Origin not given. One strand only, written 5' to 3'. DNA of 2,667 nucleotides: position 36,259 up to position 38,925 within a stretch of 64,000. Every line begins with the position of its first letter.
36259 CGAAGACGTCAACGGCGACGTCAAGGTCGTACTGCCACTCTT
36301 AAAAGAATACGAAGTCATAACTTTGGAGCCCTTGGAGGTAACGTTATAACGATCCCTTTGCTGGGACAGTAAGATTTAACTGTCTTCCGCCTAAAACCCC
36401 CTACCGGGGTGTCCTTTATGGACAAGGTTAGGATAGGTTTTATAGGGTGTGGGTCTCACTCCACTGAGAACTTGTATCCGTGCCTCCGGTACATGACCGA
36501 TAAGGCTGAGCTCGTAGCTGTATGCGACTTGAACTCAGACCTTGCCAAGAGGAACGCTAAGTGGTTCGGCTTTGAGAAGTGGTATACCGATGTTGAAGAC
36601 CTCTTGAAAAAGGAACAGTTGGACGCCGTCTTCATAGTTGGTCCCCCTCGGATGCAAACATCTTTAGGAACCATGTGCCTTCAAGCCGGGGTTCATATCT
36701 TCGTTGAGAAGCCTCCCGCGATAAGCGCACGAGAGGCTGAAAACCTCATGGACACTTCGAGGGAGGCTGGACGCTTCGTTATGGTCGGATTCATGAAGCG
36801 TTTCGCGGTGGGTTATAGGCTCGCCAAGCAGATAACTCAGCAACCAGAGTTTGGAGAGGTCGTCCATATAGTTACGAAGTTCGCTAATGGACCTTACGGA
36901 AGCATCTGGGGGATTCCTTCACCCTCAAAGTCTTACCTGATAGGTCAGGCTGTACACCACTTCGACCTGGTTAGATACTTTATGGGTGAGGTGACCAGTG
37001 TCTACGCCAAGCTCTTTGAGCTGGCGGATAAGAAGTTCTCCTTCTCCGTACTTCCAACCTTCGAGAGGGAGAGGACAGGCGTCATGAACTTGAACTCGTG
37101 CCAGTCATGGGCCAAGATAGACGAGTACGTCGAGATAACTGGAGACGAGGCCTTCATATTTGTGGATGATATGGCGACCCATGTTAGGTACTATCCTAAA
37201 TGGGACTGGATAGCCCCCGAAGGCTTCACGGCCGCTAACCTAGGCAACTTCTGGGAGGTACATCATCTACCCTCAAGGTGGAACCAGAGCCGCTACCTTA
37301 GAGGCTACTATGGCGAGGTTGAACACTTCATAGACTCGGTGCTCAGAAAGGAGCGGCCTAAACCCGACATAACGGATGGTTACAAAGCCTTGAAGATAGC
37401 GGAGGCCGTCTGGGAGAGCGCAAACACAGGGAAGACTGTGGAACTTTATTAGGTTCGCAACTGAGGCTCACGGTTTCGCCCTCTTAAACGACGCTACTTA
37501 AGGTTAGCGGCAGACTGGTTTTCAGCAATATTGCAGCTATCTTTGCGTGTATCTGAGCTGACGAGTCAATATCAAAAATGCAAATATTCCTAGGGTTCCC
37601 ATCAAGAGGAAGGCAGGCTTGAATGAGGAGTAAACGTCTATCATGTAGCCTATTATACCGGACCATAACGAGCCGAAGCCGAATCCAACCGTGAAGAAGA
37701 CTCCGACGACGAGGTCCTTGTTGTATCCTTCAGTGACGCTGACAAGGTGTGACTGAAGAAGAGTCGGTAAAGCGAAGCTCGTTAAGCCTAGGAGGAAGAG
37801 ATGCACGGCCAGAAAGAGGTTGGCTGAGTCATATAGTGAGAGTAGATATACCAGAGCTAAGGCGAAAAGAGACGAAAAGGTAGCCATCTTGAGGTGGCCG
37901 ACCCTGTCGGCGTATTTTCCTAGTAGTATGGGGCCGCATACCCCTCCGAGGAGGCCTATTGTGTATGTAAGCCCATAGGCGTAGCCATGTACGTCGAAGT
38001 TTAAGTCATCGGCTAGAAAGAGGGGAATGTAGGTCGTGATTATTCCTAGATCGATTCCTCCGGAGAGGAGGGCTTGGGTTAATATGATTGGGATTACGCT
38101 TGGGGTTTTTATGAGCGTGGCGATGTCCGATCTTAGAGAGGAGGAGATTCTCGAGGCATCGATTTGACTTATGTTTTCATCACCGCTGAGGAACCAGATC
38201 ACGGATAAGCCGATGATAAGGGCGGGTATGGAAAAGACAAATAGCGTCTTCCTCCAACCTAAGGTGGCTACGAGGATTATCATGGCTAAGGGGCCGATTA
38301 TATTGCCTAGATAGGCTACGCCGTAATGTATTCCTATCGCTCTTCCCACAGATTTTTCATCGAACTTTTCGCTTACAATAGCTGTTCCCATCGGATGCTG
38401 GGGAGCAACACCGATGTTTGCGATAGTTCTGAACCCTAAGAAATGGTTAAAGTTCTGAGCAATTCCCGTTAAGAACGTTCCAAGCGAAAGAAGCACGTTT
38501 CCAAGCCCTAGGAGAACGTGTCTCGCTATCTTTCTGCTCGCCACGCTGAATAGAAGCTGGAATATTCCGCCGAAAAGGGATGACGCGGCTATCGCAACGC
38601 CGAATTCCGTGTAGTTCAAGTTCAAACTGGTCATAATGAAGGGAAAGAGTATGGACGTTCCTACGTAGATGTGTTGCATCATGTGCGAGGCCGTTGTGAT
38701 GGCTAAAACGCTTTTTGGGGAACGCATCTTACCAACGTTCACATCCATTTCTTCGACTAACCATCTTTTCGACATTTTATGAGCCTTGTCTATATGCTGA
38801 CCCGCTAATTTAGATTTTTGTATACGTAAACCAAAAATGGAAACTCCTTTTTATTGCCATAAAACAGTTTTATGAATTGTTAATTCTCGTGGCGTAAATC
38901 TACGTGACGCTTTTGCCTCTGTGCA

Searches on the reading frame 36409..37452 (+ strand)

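Call 68: search_protein_families(library=pfam, max_evalue=0.00001, proteins=[window:36409-37452:+])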
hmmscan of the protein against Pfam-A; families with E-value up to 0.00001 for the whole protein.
window:36409-37452:+ (347 aa): 3 families
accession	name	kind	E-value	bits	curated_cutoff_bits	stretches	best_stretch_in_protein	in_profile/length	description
PF01408.29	GFO_IDH_MocA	-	2.7e-23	83.4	24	1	7-128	1-120/120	Oxidoreductase family, NAD-binding Rossmann fold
PF02894.22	GFO_IDH_MocA_C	-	2.2e-14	54.2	22.9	1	147-346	8-218/218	Oxidoreductase family, C-terminal alpha/beta domain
PF22725.1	GFO_IDH_MocA_C3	-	2.3e-10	41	27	1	136-248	1-121/124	GFO/IDH/MocA C-terminal domain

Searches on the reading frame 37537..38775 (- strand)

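Call 68: search_protein_families(library=pfam, max_evalue=0.00001, proteins=[window:37537-38775:-])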
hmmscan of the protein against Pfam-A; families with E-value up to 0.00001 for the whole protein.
window:37537-38775:- (412 aa): 1 family
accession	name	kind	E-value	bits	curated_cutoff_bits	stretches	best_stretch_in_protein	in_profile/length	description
PF07690.21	MFS_1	-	1.5e-40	139.7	33.4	1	40-368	15-342/347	Major Facilitator Superfamily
